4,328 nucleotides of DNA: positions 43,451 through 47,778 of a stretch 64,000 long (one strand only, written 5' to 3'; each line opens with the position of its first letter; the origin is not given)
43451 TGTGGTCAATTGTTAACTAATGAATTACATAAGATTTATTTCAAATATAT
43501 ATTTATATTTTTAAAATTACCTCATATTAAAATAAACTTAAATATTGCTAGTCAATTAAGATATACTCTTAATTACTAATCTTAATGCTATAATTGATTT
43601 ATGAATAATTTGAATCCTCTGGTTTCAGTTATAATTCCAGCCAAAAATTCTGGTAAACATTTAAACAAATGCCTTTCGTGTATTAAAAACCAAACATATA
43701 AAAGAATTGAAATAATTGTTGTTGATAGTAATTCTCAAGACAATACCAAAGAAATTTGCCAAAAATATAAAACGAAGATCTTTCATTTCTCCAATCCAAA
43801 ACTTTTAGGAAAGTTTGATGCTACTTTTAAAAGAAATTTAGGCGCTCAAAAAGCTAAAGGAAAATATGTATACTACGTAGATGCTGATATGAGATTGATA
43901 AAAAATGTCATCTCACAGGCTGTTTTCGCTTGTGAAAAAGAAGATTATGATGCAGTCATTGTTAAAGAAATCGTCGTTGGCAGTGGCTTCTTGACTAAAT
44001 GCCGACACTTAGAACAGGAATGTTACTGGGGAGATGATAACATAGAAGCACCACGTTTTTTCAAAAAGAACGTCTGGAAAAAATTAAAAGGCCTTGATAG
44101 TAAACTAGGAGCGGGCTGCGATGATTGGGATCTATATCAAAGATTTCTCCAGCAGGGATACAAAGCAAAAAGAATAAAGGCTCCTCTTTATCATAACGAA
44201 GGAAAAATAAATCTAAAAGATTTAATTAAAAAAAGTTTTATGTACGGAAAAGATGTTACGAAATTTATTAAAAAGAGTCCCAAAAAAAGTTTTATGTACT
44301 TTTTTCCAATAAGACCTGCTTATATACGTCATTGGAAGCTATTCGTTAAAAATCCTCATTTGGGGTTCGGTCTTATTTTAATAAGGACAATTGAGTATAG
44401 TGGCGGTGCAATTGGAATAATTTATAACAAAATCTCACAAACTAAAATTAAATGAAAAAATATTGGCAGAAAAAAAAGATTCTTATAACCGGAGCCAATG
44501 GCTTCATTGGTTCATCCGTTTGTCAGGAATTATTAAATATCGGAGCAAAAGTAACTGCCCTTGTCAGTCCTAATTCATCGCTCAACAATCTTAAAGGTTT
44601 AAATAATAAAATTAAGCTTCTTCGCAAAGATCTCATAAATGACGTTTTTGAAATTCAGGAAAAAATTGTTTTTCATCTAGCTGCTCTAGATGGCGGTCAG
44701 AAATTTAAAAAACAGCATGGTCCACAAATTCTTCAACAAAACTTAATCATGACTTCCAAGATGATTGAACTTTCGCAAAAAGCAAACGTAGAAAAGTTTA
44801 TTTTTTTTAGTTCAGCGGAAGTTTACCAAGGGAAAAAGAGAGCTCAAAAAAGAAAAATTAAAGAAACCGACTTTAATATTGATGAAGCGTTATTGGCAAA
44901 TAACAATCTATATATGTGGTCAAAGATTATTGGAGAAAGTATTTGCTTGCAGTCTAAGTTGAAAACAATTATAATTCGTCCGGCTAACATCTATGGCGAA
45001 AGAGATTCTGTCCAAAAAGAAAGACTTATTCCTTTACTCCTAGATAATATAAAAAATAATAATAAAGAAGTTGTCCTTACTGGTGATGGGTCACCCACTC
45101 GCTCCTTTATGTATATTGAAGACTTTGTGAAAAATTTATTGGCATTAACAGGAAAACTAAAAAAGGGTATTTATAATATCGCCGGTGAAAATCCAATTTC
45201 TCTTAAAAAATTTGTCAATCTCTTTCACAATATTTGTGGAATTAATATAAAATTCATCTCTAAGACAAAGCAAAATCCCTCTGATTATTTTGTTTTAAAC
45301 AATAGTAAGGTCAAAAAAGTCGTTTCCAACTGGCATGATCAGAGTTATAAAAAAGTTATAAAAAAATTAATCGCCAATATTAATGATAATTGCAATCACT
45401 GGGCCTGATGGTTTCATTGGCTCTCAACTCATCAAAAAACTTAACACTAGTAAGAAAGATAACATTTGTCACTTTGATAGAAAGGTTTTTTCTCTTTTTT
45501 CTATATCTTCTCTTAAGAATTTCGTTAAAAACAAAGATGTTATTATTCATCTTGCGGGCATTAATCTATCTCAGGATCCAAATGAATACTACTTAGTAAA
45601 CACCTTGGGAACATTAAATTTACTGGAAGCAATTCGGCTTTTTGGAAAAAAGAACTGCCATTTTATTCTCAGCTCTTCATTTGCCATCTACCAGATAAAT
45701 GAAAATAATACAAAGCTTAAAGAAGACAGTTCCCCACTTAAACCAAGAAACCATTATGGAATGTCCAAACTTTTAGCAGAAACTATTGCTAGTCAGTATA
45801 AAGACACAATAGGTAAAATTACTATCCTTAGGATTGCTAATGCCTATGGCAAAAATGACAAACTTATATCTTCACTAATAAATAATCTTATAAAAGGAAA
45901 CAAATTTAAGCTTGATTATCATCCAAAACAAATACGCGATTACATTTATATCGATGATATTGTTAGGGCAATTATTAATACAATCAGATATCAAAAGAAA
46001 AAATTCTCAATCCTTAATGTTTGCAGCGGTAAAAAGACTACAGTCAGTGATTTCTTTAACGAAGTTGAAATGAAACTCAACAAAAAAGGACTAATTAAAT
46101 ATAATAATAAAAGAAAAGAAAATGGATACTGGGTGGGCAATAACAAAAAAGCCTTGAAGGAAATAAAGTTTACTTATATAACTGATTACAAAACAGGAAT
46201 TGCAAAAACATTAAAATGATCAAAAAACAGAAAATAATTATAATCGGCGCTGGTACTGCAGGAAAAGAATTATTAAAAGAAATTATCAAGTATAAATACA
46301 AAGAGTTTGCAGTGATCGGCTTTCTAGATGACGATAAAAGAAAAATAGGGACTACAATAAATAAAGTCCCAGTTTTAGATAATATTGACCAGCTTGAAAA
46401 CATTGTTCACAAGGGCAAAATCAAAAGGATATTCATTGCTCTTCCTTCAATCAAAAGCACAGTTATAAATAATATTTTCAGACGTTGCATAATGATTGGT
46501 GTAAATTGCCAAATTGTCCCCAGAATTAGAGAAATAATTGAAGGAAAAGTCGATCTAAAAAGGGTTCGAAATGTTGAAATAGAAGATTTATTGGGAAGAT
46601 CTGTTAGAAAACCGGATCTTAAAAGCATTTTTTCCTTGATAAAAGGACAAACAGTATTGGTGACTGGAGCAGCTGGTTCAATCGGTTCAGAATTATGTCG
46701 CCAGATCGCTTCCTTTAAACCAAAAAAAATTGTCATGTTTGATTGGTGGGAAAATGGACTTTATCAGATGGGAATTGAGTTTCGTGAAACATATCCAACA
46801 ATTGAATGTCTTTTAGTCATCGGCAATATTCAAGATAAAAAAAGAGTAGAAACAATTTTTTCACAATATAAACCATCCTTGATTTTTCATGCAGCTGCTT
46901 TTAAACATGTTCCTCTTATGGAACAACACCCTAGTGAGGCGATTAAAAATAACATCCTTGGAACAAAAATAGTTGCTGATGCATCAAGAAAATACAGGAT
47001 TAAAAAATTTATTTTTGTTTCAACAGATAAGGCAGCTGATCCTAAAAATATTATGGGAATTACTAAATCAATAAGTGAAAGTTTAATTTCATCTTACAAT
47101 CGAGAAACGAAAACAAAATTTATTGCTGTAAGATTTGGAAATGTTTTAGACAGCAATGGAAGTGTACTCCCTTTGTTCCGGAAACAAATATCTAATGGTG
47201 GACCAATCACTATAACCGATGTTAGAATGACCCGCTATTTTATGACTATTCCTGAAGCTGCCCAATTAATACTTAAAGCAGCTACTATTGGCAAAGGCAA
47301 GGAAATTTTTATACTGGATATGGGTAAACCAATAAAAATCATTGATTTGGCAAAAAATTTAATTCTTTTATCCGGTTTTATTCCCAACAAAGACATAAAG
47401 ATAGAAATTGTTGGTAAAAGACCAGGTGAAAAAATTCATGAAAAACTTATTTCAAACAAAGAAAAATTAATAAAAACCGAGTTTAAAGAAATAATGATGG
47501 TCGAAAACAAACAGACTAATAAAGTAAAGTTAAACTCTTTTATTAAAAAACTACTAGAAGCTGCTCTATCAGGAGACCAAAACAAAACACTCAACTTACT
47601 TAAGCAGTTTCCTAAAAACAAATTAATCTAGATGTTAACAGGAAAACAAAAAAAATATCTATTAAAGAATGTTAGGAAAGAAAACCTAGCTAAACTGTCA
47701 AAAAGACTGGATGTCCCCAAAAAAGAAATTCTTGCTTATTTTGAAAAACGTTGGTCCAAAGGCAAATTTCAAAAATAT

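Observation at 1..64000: Entire 64-kb window is one hyper-dense glycosylation island with about 13 GT-C membrane glycosyltransferases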

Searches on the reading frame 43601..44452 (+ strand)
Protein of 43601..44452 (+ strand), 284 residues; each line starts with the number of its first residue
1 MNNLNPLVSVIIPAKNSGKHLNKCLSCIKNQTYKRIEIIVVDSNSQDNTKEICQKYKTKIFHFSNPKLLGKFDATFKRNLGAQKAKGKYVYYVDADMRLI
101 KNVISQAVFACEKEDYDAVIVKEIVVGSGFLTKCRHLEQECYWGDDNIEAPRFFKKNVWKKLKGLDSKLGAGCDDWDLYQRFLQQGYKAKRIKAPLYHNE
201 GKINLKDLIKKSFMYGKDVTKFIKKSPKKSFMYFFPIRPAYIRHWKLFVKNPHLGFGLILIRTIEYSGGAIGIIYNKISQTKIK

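Call 7: search_protein_families(library=pfam, proteins=[window:43601-44452:+], max_evalue=0.01)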
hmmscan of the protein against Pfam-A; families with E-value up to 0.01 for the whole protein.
window:43601-44452:+ (284 aa): 5 families
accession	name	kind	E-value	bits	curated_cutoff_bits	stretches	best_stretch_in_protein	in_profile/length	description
PF00535.33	Glycos_transf_2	-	1.7e-26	93.6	23.3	1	9-138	1-130/168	Glycosyl transferase family 2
PF10111.15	Glyco_tranf_2_2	-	6.2e-10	39.5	27.3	1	9-97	1-92/276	Glycosyltransferase like family 2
PF13641.12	Glyco_tranf_2_3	-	5.4e-06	27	27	1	8-194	3-206/230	Glycosyltransferase like family 2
PF13704.12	Glyco_tranf_2_4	-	1.4e-05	25.9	27.5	1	16-96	2-81/98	Glycosyl transferase family 2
PF02709.20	Glyco_transf_7C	-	0.00074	19.6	23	1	154-194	26-67/78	N-terminal domain of galactosyltransferase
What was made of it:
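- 43601..44455 (+): g36: GT2 glycosyltransferase. Glycos_transf_2 93.6 bits (call 7)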

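Call 57: search_protein_families(library=ncbifam, proteins=[window:43601-44452:+], max_evalue=0.000001)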
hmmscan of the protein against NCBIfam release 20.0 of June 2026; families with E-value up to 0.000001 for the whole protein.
window:43601-44452:+ (284 aa): 16 families
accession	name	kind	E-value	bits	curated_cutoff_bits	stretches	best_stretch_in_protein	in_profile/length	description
NF007482.0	PRK10073.1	equivalog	9.9e-20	70.8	423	1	1-117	1-116/334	glycosyltransferase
NF047683.1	TeichurnBiosyTuaG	equivalog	1.7e-16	60.7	400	1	1-116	1-116/252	teichuronic acid biosynthesis protein TuaG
TIGR04283.1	glyco_like_mftF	equivalog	5.6e-15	55.5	182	1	8-213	1-199/221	TIGR04283 family arsenosugar biosynthesis glycosyltransferase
NF050050.1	ProtGlycPglI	equivalog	3e-14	53.1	500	1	6-131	2-127/306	GalNAc(5)-diNAcBac-PP-undecaprenol beta-1,3-glucosyltransferase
NF045692.1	OglycostaseCruG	equivalog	6.3e-14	51.7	600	1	8-120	43-161/386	2'-O-glycosyltransferase CruG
NF053739.1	GlytfEpsEBac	equivalog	1e-12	47.6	450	1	6-223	1-224/265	glycosyltransferase EpsE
NF041875.1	EPS_EpsD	equivalog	4.7e-12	46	370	1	8-121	1-113/325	exopolysaccharide biosynthesis glycosyltransferase EpsD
TIGR03965.1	mycofact_glyco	equivalog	1.4e-11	44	280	1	6-98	74-166/467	mycofactocin biosynthesis glycosyltransferase MftF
NF038302.1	EPS_HpsE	equivalog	1.6e-11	43.7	300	1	8-114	3-115/307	hormogonium polysaccharide biosynthesis glycosyltransferase HpsE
TIGR03111.1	glyc2_xrt_Gpos1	hypoth_equivalog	1.7e-11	43.6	363.95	1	5-116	48-161/439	TIGR03111 family XrtG-associated glycosyltransferase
TIGR03937.1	PgaC_IcaA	equivalog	1.2e-10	41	422.3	1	5-105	44-144/407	poly-beta-1,6-N-acetyl-D-glucosamine synthase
TIGR03469.1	HpnB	hypoth_equivalog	4.3e-10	39.2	379.25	1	5-119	43-168/386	hopene-associated glycosyltransferase HpnB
NF041394.1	GtaseAglG_Halo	equivalog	2.3e-09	36.9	440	1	8-143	3-137/304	glucosyl-dolichyl phosphate glucuronosyltransferase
NF010496.0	PRK13915.1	equivalog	4.9e-09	35.7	262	1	7-104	32-134/307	glucosyl-3-phosphoglycerate synthase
NF038299.1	EPS_HpsN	equivalog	1.3e-08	34.2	425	1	6-108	1-103/317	hormogonium polysaccharide biosynthesis glycosyltransferase HpsN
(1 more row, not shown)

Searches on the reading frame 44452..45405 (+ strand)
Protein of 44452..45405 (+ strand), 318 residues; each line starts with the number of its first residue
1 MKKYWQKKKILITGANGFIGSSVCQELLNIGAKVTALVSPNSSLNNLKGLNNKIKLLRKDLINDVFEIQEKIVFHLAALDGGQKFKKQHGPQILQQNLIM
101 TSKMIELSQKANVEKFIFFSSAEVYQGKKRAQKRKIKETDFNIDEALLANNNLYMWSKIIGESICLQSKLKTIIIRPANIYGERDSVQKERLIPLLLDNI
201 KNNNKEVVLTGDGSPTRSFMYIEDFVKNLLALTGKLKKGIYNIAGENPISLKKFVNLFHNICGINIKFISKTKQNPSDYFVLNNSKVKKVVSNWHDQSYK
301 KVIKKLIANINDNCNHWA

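Call 7: search_protein_families(library=pfam, proteins=[window:44452-45405:+], max_evalue=0.01)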
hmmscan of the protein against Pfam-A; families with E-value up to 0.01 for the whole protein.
window:44452-45405:+ (318 aa): 10 families
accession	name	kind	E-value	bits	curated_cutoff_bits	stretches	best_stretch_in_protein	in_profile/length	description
PF01370.27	Epimerase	-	6.6e-42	144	20.9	1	10-244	1-240/240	NAD dependent epimerase/dehydratase family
PF16363.11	GDP_Man_Dehyd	-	1.5e-24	87.5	27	1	11-275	1-279/332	GDP-mannose 4,6 dehydratase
PF01073.25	3Beta_HSD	-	1.5e-17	64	22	1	11-227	1-223/280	3-beta hydroxysteroid dehydrogenase/isomerase family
PF04321.23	RmlD_sub_bind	-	1.6e-13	50.9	27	1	9-266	2-235/287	RmlD substrate binding domain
PF07993.18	NAD_binding_4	-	5.7e-13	49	20.1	1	72-184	91-211/258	Male sterility protein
PF13460.12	NAD_binding_10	-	1.3e-10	41.9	27.2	1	14-183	1-149/184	NAD(P)H-binding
PF02719.21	Polysacc_synt_2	-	4.1e-10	39.7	20.2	1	10-239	1-223/293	Polysaccharide biosynthesis protein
PF05368.20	NmrA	-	0.00011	22.3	27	1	6-118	1-104/298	NmrA-like family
PF08659.16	KR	-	0.00098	19.5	22.6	0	10-55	3-56/180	KR domain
PF00106.31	adh_short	-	0.0054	16.7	26.6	1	8-46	1-43/195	short chain dehydrogenase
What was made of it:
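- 44452..45408 (+): g37: SDR epimerase/reductase (6-deoxy-HexNAc route). Epimerase 144 bits (call 7)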

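Call 14: search_protein_families(library=ncbifam, proteins=[window:44452-45405:+], max_evalue=0.00001)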
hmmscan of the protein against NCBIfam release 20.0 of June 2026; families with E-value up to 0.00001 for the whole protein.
window:44452-45405:+ (318 aa): 23 families
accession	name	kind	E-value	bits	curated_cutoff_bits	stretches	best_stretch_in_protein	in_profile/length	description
TIGR04180.1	EDH_00030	hypoth_equivalog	1.6e-27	96.4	475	1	10-277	1-272/297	NAD-dependent 4,6-dehydratase LegB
TIGR02197.1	heptose_epim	equivalog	3.3e-22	79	274.6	1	10-302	1-302/316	ADP-glyceromanno-heptose 6-epimerase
NF047922.1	GDPFucSynFcl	equivalog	1e-20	74.5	500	1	7-289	2-281/308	GDP-L-fucose synthase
TIGR01179.1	galE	equivalog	5.4e-20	71.5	262.3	1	9-296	1-309/332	UDP-glucose 4-epimerase GalE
TIGR01181.1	dTDP_gluc_dehyt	equivalog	1.4e-19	70.3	365.1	1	9-317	1-318/321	dTDP-glucose 4,6-dehydratase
TIGR03466.1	HpnA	hypoth_equivalog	7.5e-16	57.9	367.65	1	9-186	2-176/327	hopanoid-associated sugar epimerase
NF042423.1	oxyalk_red_Shew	equivalog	1.4e-14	54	580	1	6-206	7-196/331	2-alkyl-3-oxoalkanoate reductase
TIGR01746.1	Thioester-redct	subfamily_domain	3.6e-13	49.5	213.35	1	96-272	111-289/371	thioester reductase domain-containing protein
NF042422.1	oxyalk_red_OleD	equivalog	7e-13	48.6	580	1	9-256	2-244/329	2-alkyl-3-oxoalkanoate reductase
TIGR01777.1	yfcH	hypoth_equivalog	2.8e-12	46.8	207.35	1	10-260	1-239/292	TIGR01777 family oxidoreductase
TIGR01214.1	rmlD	equivalog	1.3e-11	44.1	224.05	1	9-261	1-225/285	dTDP-4-dehydrorhamnose reductase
NF007490.0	PRK10084.1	subfamily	6.7e-11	41.8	649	1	9-274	2-286/361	dTDP-glucose 4,6-dehydratase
TIGR02622.1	CDP_4_6_dhtase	equivalog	1.1e-10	41.2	278.45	1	5-239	2-247/352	CDP-glucose 4,6-dehydratase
NF007582.0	PRK10217.1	equivalog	1.6e-10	40.6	698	1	8-272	2-277/355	dTDP-glucose 4,6-dehydratase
NF007956.0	PRK10675.1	subfamily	3e-10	39.8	394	1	9-129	2-132/338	UDP-glucose 4-epimerase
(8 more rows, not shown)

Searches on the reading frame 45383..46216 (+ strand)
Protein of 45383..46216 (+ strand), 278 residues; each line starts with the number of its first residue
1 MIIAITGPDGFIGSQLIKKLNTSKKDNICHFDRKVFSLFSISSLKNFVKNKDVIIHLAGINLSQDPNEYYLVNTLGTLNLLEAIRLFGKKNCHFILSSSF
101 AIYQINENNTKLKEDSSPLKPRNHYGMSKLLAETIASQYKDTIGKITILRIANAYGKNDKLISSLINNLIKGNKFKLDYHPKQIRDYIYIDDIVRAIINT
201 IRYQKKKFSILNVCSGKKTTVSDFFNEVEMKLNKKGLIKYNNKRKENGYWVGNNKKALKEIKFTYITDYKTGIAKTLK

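Call 7: search_protein_families(library=pfam, proteins=[window:45383-46216:+], max_evalue=0.01)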
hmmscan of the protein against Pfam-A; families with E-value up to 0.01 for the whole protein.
window:45383-46216:+ (278 aa): 6 families
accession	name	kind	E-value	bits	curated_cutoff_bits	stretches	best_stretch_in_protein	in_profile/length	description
PF01370.27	Epimerase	-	3.8e-33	115.3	20.9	1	3-213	1-239/240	NAD dependent epimerase/dehydratase family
PF16363.11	GDP_Man_Dehyd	-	1.8e-27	97.1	27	1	50-250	73-283/332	GDP-mannose 4,6 dehydratase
PF01073.25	3Beta_HSD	-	1.8e-13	50.6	22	1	10-203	7-231/280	3-beta hydroxysteroid dehydrogenase/isomerase family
PF04321.23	RmlD_sub_bind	-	1.1e-12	48.1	27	1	1-230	1-229/287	RmlD substrate binding domain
PF07993.18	NAD_binding_4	-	1.6e-11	44.3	20.1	1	43-156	81-209/258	Male sterility protein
PF02719.21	Polysacc_synt_2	-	9e-08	32.1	20.2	1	120-228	133-243/293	Polysaccharide biosynthesis protein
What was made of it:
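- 45383..46219 (+): g38: SDR reductase (WbcJ/RmlD-like). Epimerase 115.3 bits (call 7).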

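Call 14: search_protein_families(library=ncbifam, proteins=[window:45383-46216:+], max_evalue=0.00001)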
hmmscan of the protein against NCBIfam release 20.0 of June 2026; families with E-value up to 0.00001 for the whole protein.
window:45383-46216:+ (278 aa): 20 families
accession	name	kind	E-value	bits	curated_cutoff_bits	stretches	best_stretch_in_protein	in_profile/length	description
TIGR01179.1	galE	equivalog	2.3e-26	92.4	262.3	1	44-265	62-309/332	UDP-glucose 4-epimerase GalE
TIGR01181.1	dTDP_gluc_dehyt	equivalog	2.2e-23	82.9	365.1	1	51-277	74-308/321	dTDP-glucose 4,6-dehydratase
TIGR02197.1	heptose_epim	equivalog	1.3e-22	80.4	274.6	1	47-241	63-269/316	ADP-glyceromanno-heptose 6-epimerase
NF047837.1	UDPAcbARedWbcJ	equivalog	9.5e-22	77.4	500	1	1-228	1-211/372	UDP-2-acetamido-2,6-beta-L-arabino-hexul-4-ose reductase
TIGR04180.1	EDH_00030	hypoth_equivalog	3.9e-18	65.5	475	1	41-244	61-268/297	NAD-dependent 4,6-dehydratase LegB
NF043036.1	ErythonDh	equivalog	6.4e-13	48.6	325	1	48-140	71-164/321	D-erythronate dehydrogenase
TIGR01214.1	rmlD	equivalog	2.9e-12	46.3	224.05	1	3-237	2-231/285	dTDP-4-dehydrorhamnose reductase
NF007956.0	PRK10675.1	subfamily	3.1e-12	46.3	394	1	50-156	73-182/338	UDP-glucose 4-epimerase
TIGR01777.1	yfcH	hypoth_equivalog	6.1e-11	42.4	207.35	1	3-236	1-245/292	TIGR01777 family oxidoreductase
NF007490.0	PRK10084.1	subfamily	3e-10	39.6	649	1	108-276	150-330/361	dTDP-glucose 4,6-dehydratase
TIGR01746.1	Thioester-redct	subfamily_domain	7.4e-10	38.6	213.35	1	46-249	84-298/371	thioester reductase domain-containing protein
NF008360.0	PRK11150.1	equivalog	1.3e-09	37.7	452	1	90-240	107-261/310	ADP-glyceromanno-heptose 6-epimerase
NF007582.0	PRK10217.1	equivalog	1.7e-09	37.3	698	1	52-201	76-240/355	dTDP-glucose 4,6-dehydratase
NF047922.1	GDPFucSynFcl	equivalog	3.9e-09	36.4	500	1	3-276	5-297/308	GDP-L-fucose synthase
NF042423.1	oxyalk_red_Shew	equivalog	1.6e-08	34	580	1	38-204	58-224/331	2-alkyl-3-oxoalkanoate reductase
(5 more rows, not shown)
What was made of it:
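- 45383..46219 (+): NCBIfam UDP-2-acetamido-2,6-dideoxy-hexulose reductase WbcJ 77 bits (call 14).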

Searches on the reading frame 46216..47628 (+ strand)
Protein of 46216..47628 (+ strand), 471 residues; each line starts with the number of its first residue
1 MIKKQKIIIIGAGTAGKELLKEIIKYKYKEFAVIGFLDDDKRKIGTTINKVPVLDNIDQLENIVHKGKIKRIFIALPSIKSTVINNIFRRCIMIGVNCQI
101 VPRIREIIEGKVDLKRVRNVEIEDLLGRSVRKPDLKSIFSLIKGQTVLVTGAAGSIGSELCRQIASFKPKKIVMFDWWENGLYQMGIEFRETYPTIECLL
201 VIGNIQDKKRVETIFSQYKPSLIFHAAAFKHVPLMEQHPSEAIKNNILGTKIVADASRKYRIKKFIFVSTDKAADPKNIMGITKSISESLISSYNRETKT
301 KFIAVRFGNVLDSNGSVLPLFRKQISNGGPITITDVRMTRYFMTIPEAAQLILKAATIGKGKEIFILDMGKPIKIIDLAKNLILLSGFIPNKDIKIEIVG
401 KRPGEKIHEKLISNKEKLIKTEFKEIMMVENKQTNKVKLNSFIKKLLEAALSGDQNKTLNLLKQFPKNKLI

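Call 7: search_protein_families(library=pfam, proteins=[window:46216-47628:+], max_evalue=0.01)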
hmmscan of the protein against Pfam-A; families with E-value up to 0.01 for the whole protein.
window:46216-47628:+ (471 aa): 12 families
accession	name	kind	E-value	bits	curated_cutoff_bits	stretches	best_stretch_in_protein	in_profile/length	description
PF02719.21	Polysacc_synt_2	-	7e-117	390.2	20.2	1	147-430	1-292/293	Polysaccharide biosynthesis protein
PF01370.27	Epimerase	-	3.4e-24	86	20.9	1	147-360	1-232/240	NAD dependent epimerase/dehydratase family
PF16363.11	GDP_Man_Dehyd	-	7.1e-16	59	27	1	148-271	1-130/332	GDP-mannose 4,6 dehydratase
PF04321.23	RmlD_sub_bind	-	1.4e-14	54.3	27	1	146-291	2-136/287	RmlD substrate binding domain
PF13727.12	CoA_binding_3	-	4.4e-14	53.3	25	1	8-102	81-175/175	CoA-binding domain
PF01073.25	3Beta_HSD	-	2.7e-11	43.5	22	1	148-280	1-130/280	3-beta hydroxysteroid dehydrogenase/isomerase family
PF17836.7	PglD_N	-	1.4e-06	29.2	23.4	1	6-76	1-65/78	PglD N-terminal domain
PF02629.25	CoA_binding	-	4.1e-06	27.9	22.3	1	3-82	2-79/97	CoA binding domain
PF01488.26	Shikimate_DH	-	5.4e-05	23.7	24.3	0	2-68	10-77/138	Shikimate / quinate 5-dehydrogenase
PF07993.18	NAD_binding_4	-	6.7e-05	22.6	20.1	0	221-275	90-141/258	Male sterility protein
PF00106.31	adh_short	-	0.00037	20.5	26.6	1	145-218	1-71/195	short chain dehydrogenase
PF00899.27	ThiF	-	0.0061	16.2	28.1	0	2-30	18-46/238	ThiF family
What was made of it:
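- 46216..47631 (+): g39: UDP-GlcNAc 4,6-dehydratase (PglF/CapD/PseB-like). Polysacc_synt_2 390.2 bits (call 7).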

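Call 88: search_protein_families(library=ncbifam, proteins=[window:46216-47628:+], max_evalue=0.00001)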
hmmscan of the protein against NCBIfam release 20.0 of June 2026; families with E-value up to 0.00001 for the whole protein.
window:46216-47628:+ (471 aa): 27 families (the best 25 are shown)
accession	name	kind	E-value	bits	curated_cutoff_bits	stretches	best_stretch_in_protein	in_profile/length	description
TIGR03589.1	PseB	equivalog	3.8e-60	203.5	407.75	1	143-434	3-284/324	UDP-N-acetylglucosamine 4,6-dehydratase (inverting)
TIGR04130.1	FnlA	equivalog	4.4e-47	160.6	730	1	142-427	2-280/337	UDP-N-acetylglucosamine 4,6-dehydratase/5-epimerase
TIGR01179.1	galE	equivalog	3.2e-20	72.2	262.3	1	147-296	2-147/332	UDP-glucose 4-epimerase GalE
TIGR03023.1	WcaJ_sugtrans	equivalog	1.3e-16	61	410.75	1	2-132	127-257/453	undecaprenyl-phosphate glucose phosphotransferase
TIGR01181.1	dTDP_gluc_dehyt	equivalog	1.6e-15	57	365.1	1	147-272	2-127/321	dTDP-glucose 4,6-dehydratase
TIGR03025.1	EPS_sugtrans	subfamily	3.3e-15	56.3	295.55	1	3-125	124-245/445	exopolysaccharide biosynthesis polyprenyl glycosylphosphotransferase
TIGR04180.1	EDH_00030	hypoth_equivalog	3.9e-12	45.9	475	1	147-293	1-158/297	NAD-dependent 4,6-dehydratase LegB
NF007956.0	PRK10675.1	subfamily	4.6e-11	42.4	394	1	146-271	2-125/338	UDP-glucose 4-epimerase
TIGR02622.1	CDP_4_6_dhtase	equivalog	5.9e-11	42.1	278.45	1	144-277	4-136/352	CDP-glucose 4,6-dehydratase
TIGR01214.1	rmlD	equivalog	6.3e-11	41.9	224.05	1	146-275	1-105/285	dTDP-4-dehydrorhamnose reductase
NF007490.0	PRK10084.1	subfamily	5.5e-10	38.7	649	1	147-261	3-115/361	dTDP-glucose 4,6-dehydratase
NF007582.0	PRK10217.1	equivalog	2.3e-09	36.8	698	1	146-261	3-116/355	dTDP-glucose 4,6-dehydratase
NF003995.0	PRK05472.2-4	subfamily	2.7e-09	36.9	126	1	3-81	82-158/213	redox-sensing transcriptional repressor Rex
TIGR03570.1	NeuD_NnaD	subfamily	1.9e-08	34.2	160.8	1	6-86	1-74/202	NeuD/PglB/VioB family sugar acetyltransferase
NF003992.0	PRK05472.2-1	equivalog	2.5e-08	33.4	226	1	3-98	97-187/249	redox-sensing transcriptional repressor Rex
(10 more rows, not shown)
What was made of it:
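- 46216..47631 (+): NCBIfam PseB 203.5 bits and FnlA 160.6 bits (call 88).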
